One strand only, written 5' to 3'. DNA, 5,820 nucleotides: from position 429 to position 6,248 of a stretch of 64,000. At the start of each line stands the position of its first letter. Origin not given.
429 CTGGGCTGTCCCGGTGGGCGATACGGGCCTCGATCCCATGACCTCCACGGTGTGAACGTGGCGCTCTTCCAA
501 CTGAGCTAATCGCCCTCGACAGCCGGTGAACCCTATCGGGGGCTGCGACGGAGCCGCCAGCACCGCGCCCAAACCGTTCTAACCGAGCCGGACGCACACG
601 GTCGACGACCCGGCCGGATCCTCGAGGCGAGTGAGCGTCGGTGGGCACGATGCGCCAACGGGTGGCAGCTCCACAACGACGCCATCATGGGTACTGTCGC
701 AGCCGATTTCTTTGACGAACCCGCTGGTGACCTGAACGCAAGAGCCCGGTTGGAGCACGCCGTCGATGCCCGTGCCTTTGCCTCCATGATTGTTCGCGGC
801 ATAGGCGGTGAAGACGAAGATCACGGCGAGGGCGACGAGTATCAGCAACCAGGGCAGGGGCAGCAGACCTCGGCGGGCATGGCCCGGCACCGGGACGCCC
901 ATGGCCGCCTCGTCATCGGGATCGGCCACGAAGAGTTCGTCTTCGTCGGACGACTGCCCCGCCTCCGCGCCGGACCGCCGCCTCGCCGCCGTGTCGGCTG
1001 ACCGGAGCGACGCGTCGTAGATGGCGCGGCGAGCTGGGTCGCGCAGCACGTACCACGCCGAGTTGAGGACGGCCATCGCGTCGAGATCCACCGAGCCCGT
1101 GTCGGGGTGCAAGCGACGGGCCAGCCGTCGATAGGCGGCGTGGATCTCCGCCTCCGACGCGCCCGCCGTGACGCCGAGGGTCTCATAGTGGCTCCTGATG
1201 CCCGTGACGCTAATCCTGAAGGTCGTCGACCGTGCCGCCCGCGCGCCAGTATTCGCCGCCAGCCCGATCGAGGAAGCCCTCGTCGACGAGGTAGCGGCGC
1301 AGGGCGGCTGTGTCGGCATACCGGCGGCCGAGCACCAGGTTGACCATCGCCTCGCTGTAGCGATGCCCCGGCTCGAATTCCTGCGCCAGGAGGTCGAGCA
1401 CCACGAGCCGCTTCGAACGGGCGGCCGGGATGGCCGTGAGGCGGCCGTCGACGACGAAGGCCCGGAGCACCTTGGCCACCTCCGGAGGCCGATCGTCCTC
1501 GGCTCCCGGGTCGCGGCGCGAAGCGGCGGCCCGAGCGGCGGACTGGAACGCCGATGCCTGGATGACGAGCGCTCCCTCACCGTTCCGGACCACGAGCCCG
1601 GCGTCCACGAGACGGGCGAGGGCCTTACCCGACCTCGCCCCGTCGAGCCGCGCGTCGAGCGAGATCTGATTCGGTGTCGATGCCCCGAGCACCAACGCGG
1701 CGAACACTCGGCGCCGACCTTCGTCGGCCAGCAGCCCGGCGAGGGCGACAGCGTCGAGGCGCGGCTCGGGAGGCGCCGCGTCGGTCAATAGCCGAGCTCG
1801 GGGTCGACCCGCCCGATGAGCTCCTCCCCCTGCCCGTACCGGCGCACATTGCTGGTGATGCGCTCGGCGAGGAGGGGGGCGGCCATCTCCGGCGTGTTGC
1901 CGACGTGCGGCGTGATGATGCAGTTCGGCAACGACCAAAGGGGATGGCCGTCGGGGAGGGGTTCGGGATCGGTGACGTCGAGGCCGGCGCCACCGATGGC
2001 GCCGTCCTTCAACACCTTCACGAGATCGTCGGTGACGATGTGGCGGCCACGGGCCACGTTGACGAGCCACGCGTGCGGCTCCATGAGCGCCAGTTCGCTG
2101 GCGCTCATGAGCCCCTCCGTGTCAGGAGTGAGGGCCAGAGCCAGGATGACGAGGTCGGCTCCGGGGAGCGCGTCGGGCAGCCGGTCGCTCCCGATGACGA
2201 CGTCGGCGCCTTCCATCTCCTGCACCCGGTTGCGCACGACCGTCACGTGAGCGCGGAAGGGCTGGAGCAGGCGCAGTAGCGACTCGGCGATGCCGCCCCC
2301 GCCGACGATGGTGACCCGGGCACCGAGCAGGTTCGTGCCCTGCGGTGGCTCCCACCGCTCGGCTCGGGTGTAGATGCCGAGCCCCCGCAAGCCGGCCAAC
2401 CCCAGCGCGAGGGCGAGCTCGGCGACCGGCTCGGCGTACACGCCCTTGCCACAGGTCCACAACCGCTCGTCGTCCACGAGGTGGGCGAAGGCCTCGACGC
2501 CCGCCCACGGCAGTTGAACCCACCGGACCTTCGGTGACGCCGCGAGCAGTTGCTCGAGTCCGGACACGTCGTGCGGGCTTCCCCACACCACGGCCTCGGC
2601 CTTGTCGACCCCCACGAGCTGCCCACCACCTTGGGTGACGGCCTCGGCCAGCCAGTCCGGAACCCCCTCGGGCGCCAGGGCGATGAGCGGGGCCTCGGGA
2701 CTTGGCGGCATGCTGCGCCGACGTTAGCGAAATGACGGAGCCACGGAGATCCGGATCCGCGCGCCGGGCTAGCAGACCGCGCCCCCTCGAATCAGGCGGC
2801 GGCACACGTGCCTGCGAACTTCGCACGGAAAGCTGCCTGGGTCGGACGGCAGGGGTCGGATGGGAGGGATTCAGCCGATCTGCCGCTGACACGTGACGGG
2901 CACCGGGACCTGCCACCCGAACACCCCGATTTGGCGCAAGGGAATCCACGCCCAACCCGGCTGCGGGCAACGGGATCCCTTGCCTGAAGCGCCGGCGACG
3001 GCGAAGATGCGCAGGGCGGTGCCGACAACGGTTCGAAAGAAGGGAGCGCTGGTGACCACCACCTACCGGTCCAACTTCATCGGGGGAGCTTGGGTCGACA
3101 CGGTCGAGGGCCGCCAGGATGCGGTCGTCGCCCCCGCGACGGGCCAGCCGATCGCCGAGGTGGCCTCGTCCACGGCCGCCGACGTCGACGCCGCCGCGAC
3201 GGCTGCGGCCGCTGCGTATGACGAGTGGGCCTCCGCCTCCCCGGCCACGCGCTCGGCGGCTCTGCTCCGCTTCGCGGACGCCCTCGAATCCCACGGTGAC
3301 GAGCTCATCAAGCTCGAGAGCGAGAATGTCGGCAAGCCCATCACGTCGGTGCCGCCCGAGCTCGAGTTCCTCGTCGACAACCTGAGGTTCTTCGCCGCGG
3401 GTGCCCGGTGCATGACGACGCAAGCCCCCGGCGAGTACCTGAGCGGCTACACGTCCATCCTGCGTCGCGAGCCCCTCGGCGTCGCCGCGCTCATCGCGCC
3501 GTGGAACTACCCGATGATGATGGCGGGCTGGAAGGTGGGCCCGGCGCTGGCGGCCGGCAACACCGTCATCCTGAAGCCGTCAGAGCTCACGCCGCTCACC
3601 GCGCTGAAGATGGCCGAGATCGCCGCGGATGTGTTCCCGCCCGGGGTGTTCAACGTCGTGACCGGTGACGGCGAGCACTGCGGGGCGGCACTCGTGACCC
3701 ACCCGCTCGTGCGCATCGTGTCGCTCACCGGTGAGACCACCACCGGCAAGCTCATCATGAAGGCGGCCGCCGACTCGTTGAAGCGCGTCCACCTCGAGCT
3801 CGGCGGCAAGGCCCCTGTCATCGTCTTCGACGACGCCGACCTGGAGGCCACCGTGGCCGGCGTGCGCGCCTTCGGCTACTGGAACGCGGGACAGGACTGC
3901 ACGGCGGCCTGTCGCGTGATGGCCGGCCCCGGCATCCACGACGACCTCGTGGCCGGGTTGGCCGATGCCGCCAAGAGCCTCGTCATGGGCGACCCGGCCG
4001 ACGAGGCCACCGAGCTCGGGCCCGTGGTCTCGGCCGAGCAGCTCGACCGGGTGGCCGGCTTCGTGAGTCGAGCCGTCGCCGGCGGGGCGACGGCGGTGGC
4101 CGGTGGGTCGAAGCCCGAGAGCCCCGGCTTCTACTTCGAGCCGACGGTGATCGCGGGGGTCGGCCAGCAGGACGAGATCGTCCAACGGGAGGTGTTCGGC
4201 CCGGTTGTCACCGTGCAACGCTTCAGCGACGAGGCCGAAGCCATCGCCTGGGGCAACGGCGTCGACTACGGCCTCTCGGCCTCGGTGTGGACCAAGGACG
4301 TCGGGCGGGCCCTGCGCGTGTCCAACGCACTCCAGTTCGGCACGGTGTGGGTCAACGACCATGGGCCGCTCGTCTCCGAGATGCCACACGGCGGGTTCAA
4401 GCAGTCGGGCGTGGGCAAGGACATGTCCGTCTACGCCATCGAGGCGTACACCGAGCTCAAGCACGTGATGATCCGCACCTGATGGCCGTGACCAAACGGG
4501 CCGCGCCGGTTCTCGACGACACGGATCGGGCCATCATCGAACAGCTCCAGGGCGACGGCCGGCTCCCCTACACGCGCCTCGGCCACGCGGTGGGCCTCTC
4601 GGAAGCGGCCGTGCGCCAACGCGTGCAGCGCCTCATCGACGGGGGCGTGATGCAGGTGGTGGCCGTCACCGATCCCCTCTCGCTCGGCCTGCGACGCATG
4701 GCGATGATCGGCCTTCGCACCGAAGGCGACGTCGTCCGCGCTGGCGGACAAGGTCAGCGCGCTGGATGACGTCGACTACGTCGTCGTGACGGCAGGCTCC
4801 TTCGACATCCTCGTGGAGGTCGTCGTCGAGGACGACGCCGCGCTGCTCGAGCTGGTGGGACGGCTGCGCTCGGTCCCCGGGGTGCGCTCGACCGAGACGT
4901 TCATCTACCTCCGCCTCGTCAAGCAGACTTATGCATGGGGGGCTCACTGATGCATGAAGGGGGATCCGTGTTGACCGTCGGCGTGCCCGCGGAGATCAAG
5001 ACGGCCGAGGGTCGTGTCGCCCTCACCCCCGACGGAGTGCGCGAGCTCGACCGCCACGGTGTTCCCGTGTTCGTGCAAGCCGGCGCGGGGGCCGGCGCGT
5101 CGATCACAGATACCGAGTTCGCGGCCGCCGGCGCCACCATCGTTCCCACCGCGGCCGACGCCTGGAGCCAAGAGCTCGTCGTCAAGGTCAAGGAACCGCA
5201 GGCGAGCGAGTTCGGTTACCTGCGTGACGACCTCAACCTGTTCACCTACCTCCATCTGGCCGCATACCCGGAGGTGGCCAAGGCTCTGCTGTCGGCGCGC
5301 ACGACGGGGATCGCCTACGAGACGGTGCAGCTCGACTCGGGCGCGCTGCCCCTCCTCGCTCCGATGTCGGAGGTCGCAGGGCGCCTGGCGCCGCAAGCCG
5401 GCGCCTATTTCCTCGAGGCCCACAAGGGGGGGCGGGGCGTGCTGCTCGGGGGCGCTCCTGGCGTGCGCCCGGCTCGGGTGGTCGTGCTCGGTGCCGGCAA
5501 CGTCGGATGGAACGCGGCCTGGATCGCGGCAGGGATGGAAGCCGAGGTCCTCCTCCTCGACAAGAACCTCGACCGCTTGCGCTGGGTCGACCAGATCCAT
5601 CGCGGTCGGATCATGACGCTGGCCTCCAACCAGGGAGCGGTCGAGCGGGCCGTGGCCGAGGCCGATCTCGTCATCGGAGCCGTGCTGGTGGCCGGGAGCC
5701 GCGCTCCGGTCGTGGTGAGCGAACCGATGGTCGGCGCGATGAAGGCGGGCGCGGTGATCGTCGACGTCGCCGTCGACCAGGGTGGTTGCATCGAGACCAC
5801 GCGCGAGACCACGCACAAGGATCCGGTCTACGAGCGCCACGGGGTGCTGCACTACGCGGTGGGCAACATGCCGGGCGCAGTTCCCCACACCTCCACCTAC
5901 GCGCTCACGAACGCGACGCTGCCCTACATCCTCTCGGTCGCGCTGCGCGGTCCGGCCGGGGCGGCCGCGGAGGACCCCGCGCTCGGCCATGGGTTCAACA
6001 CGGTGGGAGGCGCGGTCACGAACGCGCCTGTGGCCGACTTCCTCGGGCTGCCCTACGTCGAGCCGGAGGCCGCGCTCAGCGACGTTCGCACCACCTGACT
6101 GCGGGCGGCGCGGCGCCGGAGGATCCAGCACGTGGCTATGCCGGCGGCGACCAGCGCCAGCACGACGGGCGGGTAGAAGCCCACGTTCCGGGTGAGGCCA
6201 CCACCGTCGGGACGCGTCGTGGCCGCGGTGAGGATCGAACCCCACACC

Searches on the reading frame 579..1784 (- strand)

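Call 34: search_protein_families(library=pfam, proteins=[window:579-1784:-], max_evalue=0.001)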
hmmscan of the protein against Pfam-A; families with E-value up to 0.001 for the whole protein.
window:579-1784:- (401 aa): 1 family
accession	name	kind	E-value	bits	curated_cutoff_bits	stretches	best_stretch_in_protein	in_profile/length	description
PF00226.36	DnaJ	-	1.4e-14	54.4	27.8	1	199-257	2-63/63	DnaJ domain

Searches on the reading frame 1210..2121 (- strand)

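Call 34: search_protein_families(library=pfam, proteins=[window:1210-2121:-], max_evalue=0.001)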
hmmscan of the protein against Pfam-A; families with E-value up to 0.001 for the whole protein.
window:1210-2121:- (303 aa): 1 family
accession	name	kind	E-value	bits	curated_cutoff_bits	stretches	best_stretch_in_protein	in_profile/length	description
PF09860.14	DUF2087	-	3.3e-23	82.1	22.4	1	227-293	1-69/69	Uncharacterized protein conserved in bacteria (DUF2087)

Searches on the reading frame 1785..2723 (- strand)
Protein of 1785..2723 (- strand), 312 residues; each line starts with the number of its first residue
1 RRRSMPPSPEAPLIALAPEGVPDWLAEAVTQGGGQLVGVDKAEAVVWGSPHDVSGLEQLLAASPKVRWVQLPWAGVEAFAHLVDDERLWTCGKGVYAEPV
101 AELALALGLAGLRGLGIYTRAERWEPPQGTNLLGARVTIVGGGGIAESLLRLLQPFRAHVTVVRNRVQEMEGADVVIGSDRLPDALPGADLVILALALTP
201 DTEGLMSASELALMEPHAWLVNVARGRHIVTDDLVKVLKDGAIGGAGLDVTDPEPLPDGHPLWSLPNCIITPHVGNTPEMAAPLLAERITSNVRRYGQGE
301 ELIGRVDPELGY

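Call 34: search_protein_families(library=pfam, proteins=[window:1785-2723:-], max_evalue=0.001)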
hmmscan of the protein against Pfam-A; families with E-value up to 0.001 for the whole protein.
window:1785-2723:- (312 aa): 2 families
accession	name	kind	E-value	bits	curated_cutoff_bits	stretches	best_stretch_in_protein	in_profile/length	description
PF02826.25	2-Hacid_dh_C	-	7.7e-45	152.9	25.1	1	118-275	17-178/178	D-isomer specific 2-hydroxyacid dehydrogenase, NAD binding domain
PF13241.12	NAD_binding_7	-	1e-06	29.7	22.1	1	132-196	5-69/104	Putative NAD(P)-binding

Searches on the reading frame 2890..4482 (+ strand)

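Call 14: search_protein_families(library=pfam, proteins=[window:2890-4482:+], max_evalue=0.001)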
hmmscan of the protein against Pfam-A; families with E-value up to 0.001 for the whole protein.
window:2890-4482:+ (530 aa): 1 family
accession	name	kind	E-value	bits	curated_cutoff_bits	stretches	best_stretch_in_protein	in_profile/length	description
PF00171.27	Aldedh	-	1.8e-163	544.8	23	1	68-526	1-461/461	Aldehyde dehydrogenase family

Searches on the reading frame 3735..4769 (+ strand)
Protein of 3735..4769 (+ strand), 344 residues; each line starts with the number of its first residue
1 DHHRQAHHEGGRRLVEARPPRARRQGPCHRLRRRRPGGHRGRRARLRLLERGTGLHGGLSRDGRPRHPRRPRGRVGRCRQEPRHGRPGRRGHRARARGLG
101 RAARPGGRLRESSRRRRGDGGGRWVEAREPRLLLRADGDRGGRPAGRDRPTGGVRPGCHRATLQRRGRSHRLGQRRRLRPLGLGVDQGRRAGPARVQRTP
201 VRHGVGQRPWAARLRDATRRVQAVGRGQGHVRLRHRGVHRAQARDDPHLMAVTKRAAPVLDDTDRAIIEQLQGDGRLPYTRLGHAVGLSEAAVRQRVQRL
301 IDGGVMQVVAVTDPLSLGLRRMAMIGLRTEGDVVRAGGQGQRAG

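Call 14: search_protein_families(library=pfam, proteins=[window:3735-4769:+], max_evalue=0.001)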
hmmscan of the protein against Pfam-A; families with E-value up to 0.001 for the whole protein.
window:3735-4769:+ (344 aa): 3 families
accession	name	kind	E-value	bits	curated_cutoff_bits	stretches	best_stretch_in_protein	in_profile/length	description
PF13404.12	HTH_AsnC-type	-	1.6e-16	60.3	27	1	260-300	1-41/42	AsnC-type helix-turn-helix domain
PF13412.12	HTH_24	-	3.9e-12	46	21.9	1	260-305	1-46/48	Winged helix-turn-helix DNA-binding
PF22451.2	NirdL-like_HTH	-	0.00027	20.9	27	1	265-306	2-46/47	Siroheme decarboxylase NirDL-like HTH domain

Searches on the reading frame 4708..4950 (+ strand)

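Call 34: search_protein_families(library=pfam, proteins=[window:4708-4950:+], max_evalue=0.001)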
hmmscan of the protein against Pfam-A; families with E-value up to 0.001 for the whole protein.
window:4708-4950:+ (80 aa): 2 families
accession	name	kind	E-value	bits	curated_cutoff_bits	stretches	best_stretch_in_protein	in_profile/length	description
PF01037.27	AsnC_trans_reg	-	8.4e-14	51.7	25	1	10-69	12-72/73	Lrp/AsnC ligand binding domain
PF22482.2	AsnC_trans_reg_3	-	1.7e-11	44.5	24.4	1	12-79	27-94/95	PF0864 C-terminal dimeric alpha+beta barrel domain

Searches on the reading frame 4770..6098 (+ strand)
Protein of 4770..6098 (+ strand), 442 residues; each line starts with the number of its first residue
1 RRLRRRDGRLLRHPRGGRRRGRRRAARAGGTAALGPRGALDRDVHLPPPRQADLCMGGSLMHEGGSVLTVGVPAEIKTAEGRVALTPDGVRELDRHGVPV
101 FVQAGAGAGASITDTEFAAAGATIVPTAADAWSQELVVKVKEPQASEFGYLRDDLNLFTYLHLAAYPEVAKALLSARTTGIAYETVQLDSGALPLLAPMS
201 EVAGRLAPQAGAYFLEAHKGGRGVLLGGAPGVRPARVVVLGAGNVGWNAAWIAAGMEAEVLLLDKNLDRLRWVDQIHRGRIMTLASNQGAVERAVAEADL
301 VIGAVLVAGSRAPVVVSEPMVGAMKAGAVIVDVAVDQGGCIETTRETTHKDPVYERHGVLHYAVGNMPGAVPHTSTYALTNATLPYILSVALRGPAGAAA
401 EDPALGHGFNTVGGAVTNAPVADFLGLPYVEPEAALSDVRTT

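Call 14: search_protein_families(library=pfam, proteins=[window:4770-6098:+], max_evalue=0.001)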
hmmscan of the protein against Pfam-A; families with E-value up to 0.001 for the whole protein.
window:4770-6098:+ (442 aa): 5 families
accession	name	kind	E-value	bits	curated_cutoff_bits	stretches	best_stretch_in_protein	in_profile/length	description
PF01262.27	AlaDh_PNT_C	-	1.5e-75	253.7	23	1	207-418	1-213/214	Alanine dehydrogenase/PNT, C-terminal domain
PF05222.21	AlaDh_PNT_N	-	1.3e-43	148.9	30.4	1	71-203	1-136/136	Alanine dehydrogenase/PNT, N-terminal domain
PF07992.20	Pyr_redox_2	-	0.00022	21.2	26.1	1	228-289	140-197/291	Pyridine nucleotide-disulphide oxidoreductase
PF02826.25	2-Hacid_dh_C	-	0.00028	20.8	25.1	1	233-334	35-127/178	D-isomer specific 2-hydroxyacid dehydrogenase, NAD binding domain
PF01134.28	GIDA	-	0.00053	19.6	22.1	1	237-271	2-36/391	Glucose inhibited division protein A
